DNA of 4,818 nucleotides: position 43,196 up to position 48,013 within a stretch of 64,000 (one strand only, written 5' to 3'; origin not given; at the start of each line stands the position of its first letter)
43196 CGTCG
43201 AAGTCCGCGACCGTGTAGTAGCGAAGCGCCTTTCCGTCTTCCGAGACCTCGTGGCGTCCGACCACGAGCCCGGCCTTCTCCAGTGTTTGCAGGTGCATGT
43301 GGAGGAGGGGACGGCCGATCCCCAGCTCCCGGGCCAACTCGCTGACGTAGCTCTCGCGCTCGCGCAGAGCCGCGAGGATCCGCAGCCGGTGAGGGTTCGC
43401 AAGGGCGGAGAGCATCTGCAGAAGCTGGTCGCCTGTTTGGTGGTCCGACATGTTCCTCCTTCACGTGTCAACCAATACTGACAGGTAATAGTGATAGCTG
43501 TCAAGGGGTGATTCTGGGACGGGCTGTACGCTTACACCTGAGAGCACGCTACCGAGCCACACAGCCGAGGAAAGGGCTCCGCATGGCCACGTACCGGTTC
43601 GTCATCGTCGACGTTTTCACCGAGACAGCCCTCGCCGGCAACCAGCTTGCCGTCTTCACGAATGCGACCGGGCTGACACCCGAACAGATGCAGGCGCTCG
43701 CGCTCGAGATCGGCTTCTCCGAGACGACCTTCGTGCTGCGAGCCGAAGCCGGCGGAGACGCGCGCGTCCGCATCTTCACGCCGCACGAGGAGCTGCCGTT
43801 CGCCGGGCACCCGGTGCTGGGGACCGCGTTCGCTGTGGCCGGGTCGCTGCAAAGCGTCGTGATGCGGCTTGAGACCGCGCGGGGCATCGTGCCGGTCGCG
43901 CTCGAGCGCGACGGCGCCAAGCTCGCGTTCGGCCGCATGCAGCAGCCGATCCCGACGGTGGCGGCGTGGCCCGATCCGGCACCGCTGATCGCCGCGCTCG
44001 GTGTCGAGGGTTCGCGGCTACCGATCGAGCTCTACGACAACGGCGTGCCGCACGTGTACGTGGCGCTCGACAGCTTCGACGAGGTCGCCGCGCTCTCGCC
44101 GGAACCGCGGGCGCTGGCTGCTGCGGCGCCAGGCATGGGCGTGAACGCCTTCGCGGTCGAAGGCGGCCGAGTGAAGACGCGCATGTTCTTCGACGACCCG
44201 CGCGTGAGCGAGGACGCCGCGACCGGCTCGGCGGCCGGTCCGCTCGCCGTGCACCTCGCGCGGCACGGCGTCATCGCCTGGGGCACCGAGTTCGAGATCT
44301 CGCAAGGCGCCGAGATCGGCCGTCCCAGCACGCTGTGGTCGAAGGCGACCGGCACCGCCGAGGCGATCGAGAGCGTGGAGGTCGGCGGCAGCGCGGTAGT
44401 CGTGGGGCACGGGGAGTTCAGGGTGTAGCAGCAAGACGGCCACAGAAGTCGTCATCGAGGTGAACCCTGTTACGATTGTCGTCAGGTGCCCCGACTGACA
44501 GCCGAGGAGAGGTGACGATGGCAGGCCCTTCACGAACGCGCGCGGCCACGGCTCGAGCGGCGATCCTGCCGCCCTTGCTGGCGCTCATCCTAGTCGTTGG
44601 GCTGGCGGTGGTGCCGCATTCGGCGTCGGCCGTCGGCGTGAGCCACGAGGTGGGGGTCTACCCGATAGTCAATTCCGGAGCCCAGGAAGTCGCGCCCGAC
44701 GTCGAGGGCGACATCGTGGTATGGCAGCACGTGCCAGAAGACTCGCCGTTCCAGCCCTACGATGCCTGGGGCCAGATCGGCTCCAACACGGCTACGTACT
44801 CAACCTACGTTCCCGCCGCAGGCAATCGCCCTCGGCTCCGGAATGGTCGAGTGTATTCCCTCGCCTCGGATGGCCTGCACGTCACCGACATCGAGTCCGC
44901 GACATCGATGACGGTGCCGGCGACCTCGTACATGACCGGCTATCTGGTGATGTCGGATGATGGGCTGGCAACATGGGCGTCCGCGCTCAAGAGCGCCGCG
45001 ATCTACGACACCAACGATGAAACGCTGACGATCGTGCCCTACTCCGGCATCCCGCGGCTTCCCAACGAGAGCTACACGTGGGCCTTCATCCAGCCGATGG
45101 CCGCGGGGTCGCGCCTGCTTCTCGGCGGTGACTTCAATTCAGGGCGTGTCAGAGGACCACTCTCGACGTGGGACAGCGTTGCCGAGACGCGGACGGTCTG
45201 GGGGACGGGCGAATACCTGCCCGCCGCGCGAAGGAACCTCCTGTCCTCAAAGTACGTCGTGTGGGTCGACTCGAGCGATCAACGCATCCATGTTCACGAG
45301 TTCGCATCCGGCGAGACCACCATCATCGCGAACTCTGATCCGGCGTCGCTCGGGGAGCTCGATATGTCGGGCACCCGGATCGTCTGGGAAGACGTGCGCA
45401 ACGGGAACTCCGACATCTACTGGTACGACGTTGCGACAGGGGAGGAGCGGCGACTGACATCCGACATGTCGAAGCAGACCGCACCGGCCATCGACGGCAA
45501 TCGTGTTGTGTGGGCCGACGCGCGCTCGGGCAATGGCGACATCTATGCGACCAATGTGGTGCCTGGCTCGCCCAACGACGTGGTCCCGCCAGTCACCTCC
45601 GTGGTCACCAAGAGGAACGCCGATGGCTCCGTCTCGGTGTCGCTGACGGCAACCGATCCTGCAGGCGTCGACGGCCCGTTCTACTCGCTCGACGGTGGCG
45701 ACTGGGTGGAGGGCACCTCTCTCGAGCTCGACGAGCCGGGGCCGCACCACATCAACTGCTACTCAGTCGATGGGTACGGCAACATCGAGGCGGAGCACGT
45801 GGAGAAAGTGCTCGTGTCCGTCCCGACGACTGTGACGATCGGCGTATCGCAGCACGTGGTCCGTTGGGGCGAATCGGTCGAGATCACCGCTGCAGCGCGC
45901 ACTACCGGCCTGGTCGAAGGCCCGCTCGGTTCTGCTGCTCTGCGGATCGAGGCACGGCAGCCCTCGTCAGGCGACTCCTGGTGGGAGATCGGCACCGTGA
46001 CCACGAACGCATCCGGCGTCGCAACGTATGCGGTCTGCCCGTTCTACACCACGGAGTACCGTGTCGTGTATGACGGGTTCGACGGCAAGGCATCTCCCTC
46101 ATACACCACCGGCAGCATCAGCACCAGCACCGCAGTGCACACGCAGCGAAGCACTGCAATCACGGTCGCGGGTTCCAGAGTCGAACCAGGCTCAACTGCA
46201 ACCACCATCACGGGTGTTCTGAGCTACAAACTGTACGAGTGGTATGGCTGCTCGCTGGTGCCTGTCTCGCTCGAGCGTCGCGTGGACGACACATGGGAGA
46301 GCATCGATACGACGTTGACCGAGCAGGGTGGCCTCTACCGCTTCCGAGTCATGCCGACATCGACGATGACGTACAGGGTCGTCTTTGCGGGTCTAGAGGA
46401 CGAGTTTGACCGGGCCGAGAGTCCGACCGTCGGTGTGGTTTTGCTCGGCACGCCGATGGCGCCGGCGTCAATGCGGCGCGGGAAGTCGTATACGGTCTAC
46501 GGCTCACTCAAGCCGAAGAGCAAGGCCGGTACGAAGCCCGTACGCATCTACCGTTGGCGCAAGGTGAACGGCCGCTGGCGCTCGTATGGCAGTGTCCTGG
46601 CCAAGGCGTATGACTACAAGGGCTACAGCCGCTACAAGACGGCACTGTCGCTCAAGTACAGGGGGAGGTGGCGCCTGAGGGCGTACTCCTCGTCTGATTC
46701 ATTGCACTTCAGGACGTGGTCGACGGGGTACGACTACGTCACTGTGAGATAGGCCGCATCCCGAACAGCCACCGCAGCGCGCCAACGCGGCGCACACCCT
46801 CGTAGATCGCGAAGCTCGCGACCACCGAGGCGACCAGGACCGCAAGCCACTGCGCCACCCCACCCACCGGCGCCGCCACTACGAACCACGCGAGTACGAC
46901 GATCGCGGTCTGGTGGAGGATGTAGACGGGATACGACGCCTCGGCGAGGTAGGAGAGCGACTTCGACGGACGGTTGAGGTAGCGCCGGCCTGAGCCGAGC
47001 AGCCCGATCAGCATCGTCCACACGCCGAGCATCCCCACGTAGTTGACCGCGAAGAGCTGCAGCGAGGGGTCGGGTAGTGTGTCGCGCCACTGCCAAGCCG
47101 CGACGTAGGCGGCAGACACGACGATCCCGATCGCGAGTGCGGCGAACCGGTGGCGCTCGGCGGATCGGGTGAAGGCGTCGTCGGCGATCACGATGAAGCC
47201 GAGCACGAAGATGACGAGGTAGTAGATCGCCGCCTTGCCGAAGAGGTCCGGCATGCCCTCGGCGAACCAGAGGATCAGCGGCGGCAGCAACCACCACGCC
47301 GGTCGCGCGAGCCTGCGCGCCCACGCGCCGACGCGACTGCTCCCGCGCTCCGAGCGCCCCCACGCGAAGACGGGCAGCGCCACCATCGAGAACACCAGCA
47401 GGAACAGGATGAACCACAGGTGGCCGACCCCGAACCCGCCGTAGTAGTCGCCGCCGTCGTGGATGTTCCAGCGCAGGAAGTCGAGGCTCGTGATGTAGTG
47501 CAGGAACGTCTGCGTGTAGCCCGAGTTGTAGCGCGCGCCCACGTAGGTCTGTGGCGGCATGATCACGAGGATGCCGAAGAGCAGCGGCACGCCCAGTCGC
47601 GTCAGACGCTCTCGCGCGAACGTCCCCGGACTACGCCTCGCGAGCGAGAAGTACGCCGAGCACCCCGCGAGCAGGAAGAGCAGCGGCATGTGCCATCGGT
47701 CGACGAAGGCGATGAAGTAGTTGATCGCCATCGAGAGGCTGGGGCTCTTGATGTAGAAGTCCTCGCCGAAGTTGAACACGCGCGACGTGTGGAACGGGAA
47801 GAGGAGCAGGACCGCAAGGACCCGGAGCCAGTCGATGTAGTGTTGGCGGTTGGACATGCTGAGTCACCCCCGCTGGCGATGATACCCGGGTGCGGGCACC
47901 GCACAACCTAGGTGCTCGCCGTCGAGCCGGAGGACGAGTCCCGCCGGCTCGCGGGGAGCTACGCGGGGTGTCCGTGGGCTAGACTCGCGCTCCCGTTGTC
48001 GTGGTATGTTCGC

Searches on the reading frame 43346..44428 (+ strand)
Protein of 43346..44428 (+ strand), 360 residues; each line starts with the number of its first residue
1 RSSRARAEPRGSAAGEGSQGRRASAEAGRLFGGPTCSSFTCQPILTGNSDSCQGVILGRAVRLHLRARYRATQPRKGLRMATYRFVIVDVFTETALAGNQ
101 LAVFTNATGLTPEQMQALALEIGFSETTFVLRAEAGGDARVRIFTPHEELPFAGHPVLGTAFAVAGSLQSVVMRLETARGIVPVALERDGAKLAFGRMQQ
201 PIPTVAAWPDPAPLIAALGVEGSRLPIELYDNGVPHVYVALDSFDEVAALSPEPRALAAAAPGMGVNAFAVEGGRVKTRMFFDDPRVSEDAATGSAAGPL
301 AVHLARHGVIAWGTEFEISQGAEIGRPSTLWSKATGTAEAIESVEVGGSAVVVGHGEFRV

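Call 43: search_protein_families(library=pfam, proteins=[window:43346-44428:+], max_evalue=0.001)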
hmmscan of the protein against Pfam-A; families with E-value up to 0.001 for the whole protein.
window:43346-44428:+ (360 aa): 1 family
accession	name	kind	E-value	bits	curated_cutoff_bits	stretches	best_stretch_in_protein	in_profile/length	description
PF02567.21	PhzC-PhzF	-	2.1e-58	198.5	27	1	88-356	1-281/281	Phenazine biosynthesis-like protein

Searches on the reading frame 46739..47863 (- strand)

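Call 43: search_protein_families(library=pfam, proteins=[window:46739-47863:-], max_evalue=0.001)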
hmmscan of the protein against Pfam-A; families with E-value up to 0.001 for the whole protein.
window:46739-47863:- (374 aa): 1 family
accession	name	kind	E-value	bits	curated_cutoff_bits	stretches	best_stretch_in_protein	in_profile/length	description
PF01757.29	Acyl_transf_3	-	1.1e-29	104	31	1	8-354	2-325/326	Acyltransferase domain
